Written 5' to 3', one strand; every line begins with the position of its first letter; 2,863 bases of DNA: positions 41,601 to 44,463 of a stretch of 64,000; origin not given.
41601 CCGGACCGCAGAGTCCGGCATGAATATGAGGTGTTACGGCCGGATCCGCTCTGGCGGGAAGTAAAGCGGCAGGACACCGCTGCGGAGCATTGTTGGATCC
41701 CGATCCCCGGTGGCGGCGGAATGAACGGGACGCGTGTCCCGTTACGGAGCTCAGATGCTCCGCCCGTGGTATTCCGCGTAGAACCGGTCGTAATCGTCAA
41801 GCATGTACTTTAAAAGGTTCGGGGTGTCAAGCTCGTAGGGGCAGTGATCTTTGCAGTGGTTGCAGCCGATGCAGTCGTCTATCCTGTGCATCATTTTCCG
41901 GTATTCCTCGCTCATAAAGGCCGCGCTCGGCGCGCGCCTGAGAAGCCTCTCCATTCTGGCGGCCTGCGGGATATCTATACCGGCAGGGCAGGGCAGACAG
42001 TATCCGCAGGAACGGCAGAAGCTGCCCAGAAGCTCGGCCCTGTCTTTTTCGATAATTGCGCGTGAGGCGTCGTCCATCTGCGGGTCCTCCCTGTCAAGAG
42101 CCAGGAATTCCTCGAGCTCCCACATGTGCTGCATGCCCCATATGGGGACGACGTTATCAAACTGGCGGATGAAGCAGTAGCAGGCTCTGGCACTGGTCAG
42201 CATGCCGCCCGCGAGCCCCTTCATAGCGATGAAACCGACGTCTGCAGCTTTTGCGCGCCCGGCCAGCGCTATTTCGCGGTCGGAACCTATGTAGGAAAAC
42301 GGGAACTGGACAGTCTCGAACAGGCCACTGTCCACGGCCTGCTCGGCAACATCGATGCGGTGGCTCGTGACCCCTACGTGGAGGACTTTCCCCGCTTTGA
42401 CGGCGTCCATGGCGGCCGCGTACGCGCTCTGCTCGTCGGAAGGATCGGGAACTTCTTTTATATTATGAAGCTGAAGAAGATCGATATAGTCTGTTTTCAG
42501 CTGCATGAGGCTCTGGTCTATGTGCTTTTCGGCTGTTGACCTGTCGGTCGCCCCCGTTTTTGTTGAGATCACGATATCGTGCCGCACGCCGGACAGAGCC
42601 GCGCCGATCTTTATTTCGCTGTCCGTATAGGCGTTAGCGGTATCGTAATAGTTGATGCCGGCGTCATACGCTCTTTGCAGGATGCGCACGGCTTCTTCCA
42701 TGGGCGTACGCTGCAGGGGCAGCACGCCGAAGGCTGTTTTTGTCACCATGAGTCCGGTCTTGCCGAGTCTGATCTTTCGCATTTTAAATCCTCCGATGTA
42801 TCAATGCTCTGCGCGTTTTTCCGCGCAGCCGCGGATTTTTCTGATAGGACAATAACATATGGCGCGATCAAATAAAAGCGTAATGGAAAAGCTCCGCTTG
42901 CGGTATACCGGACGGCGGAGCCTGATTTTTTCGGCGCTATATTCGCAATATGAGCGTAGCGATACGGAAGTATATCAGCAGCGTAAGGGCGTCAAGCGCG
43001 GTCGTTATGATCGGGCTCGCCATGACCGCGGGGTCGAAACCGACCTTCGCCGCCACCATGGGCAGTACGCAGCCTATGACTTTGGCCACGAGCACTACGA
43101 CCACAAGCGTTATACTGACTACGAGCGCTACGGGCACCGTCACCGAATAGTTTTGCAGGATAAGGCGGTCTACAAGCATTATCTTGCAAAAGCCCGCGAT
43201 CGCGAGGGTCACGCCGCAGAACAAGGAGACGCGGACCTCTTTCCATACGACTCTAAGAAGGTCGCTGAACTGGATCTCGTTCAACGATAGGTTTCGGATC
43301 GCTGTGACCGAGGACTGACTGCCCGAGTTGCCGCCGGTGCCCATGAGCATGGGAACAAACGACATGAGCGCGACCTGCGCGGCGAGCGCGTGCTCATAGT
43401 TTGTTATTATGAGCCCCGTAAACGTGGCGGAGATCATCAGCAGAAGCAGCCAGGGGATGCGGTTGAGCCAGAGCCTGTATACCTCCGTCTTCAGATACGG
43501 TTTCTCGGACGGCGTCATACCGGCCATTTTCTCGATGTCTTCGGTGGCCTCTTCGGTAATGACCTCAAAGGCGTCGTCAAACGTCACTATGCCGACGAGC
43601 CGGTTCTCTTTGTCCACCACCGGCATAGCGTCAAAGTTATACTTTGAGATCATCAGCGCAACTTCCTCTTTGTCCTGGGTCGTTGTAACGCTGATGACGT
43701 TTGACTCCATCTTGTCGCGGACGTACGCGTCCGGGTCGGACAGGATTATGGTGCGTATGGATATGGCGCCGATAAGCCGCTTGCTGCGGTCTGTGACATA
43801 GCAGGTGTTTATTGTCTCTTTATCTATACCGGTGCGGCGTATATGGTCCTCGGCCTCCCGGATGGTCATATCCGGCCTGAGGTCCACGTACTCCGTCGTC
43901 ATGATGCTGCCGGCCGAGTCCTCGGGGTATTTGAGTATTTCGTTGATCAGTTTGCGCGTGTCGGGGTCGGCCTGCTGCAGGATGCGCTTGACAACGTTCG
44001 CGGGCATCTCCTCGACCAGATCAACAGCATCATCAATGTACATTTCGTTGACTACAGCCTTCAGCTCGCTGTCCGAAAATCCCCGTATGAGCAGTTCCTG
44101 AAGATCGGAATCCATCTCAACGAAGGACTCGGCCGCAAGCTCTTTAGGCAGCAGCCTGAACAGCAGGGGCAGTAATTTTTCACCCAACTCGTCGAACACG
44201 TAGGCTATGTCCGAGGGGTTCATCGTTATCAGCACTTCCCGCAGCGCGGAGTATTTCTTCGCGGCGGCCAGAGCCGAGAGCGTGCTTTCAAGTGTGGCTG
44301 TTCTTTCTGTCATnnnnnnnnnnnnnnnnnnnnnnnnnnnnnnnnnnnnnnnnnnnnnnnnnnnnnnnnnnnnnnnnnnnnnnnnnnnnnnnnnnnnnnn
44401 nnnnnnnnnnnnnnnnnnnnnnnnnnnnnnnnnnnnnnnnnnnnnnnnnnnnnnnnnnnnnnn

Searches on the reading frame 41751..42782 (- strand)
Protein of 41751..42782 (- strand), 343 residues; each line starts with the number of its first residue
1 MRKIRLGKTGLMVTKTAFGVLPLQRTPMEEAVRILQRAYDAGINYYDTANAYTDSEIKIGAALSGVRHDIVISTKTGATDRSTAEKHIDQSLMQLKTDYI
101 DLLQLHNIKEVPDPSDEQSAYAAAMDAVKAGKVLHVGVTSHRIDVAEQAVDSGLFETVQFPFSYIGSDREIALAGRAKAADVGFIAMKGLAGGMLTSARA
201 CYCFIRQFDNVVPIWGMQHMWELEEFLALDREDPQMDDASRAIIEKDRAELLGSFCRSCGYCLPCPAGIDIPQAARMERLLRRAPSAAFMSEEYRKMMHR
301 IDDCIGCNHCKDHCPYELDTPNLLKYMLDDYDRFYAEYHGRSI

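Call 6: search_protein_families(library=pfam, proteins=[window:41751-42782:-])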
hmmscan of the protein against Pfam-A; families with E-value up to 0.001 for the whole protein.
window:41751-42782:- (343 aa): 7 families
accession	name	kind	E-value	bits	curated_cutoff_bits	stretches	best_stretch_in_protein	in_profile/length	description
PF00248.27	Aldo_ket_red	-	2e-30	106.3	24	1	24-198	14-200/291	Aldo/keto reductase family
PF13534.11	Fer4_17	-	6.3e-09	36.7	22.2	1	255-319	1-61/61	4Fe-4S dicluster domain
PF13187.11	Fer4_9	-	4.7e-07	30.2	27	1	256-317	2-50/52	4Fe-4S dicluster domain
PF13237.11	Fer4_10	-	1.4e-05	25.4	25.5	0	302-316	7-21/53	4Fe-4S dicluster domain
PF13183.11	Fer4_8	-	1.5e-05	25.9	27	1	255-317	4-67/68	4Fe-4S dicluster domain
PF13746.11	Fer4_18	-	0.00017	22.2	27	0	275-322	32-79/114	4Fe-4S dicluster domain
PF14697.11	Fer4_21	-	0.00025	21.5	35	0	295-316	32-53/59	4Fe-4S dicluster domain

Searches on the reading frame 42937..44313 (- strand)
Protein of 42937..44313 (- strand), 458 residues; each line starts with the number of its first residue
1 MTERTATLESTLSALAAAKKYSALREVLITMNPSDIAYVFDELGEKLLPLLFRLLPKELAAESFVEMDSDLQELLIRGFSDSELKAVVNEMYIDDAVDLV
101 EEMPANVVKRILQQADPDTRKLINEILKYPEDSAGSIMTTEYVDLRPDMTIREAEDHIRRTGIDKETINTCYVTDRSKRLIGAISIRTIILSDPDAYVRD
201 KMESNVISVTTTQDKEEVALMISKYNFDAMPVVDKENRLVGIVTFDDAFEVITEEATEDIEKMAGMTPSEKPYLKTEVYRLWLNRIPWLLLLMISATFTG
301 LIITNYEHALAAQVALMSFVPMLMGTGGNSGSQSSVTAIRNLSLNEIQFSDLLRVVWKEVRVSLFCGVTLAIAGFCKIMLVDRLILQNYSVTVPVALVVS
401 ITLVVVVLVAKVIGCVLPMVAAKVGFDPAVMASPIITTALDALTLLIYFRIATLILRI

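Call 6: search_protein_families(library=pfam, proteins=[window:42937-44313:-])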
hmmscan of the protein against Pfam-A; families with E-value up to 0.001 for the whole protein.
window:42937-44313:- (458 aa): 3 families
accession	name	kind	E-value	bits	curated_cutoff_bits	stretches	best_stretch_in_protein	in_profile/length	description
PF01769.21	MgtE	-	6.1e-34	117.4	27.6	1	320-450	1-124/125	Divalent cation transporter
PF03448.22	MgtE_N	-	3.1e-28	98.7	25.9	1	31-132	1-102/102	MgtE intracellular N domain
PF00571.33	CBS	-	2e-18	66.9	24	2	198-252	1-55/57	CBS domain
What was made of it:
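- On M-box riboswitch (RF00380): The downstream ORF has MgtE_N, CBS and MgtE domains (call 6).
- The next gene encodes MgtE_N + CBS + MgtE domains (call 6).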

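Call 9: find_related_loci(query=window:42937-44313:-, collection=genome_contigs, flank=2500)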
Query window:42937-44313:- (458 aa) in genome_contigs; peptide patterns used: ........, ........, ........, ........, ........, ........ (x = any residue, [..] = any of these).
219 stretches matched a pattern; 151 encode a relative of the query (tblastn E <= 1e-3); the best 80 are kept; 80 distinct loci.
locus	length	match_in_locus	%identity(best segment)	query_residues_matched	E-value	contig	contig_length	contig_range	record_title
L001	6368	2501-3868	67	1-456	0e+0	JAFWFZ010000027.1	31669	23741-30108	MAG: Oscillospiraceae bacterium isolate RGIG5705 Sheep_Duodenum.Co__c438054, whole genome shotgun sequence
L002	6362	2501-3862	67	1-456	0e+0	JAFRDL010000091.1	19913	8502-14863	MAG: Oscillospiraceae bacterium isolate RGIG2395 Goat_Ileum-4__c187542, whole genome shotgun sequence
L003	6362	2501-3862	69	1-456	0e+0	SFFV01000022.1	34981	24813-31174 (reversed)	MAG: Clostridiales bacterium isolate W0P44.010 Contig283, whole genome shotgun sequence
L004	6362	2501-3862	69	1-456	0e+0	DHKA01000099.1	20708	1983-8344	MAG TPA_asm: Clostridiales bacterium UBA4706 UBA4706_contig_7891, whole genome shotgun sequence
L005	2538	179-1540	69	1-456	0e+0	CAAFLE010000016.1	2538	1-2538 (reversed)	MAG TPA_asm: uncultured Oscillospiraceae bacterium, isolate HGM13015, WGS project CAAFLE010000000 data, contig: SRS15968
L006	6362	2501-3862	69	1-456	0e+0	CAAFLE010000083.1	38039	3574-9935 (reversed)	MAG TPA_asm: uncultured Oscillospiraceae bacterium, isolate HGM13015, WGS project CAAFLE010000000 data, contig: SRS15968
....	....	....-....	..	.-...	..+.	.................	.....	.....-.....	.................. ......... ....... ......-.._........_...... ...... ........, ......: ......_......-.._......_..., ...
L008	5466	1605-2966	69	1-456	0e+0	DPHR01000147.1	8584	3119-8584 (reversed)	MAG TPA_asm: Clostridiales bacterium isolate UBA11467 contig_2962, whole genome shotgun sequence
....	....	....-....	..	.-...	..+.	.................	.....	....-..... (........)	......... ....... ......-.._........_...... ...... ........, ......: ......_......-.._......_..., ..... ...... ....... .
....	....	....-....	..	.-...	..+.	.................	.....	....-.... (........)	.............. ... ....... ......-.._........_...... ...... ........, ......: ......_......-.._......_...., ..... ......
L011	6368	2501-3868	64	1-456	0e+0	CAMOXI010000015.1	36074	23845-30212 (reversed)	MAG: uncultured Clostridia bacterium isolate SRR873600_bin.36_metaWRAP_v1.3_MAG genome assembly, contig: NODE_1946_lengt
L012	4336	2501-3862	68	1-456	0e+0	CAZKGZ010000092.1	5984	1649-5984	MAG TPA_asm: uncultured Oscillospiraceae bacterium isolate binchicken_co323_274 genome assembly, contig: NODE_15459_leng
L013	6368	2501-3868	64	1-456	0e+0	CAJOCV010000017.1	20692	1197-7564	uncultured Oscillospiraceae bacterium isolate Sheep_1_mag_55 genome assembly, contig: scaffold_1784, whole genome shotgu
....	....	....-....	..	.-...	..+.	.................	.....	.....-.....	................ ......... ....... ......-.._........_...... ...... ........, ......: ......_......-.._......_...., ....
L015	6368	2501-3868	63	1-456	0e+0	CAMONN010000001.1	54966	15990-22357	MAG: uncultured Clostridia bacterium isolate SRR873602_bin.26_metaWRAP_v1.3_MAG genome assembly, contig: NODE_735_length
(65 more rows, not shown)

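Call 39: find_related_loci(query=window:42937-44313:-, collection=metagenome_contigs, flank=1500)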
Query window:42937-44313:- (458 aa) in metagenome_contigs; peptide patterns used: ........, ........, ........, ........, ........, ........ (x = any residue, [..] = any of these).
372 stretches matched a pattern; 180 encode a relative of the query (tblastn E <= 1e-3); the best 80 are kept; 80 distinct loci.
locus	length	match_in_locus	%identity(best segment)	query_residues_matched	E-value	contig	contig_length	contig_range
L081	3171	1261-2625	70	1-456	0e+0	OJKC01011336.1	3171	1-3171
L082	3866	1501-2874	67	1-458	0e+0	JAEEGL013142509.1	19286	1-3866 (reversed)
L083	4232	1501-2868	66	1-456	0e+0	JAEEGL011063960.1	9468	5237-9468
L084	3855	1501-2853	65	1-458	0e+0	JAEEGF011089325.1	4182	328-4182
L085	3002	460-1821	67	1-456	0e+0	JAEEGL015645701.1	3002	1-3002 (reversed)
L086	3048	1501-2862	69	1-456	0e+0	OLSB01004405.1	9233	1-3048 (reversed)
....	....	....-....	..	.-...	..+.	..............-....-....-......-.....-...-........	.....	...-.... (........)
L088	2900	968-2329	69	1-456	0e+0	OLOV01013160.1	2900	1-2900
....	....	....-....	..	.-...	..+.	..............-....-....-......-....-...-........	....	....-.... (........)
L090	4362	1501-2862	69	1-456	0e+0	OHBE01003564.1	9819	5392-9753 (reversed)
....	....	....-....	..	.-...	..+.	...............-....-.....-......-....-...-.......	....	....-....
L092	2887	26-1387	69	1-456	0e+0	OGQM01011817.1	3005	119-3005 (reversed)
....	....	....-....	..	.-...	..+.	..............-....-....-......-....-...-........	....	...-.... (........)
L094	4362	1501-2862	69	1-456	0e+0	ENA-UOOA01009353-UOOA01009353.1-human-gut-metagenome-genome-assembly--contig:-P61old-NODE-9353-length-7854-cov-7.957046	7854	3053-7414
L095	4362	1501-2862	69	1-456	0e+0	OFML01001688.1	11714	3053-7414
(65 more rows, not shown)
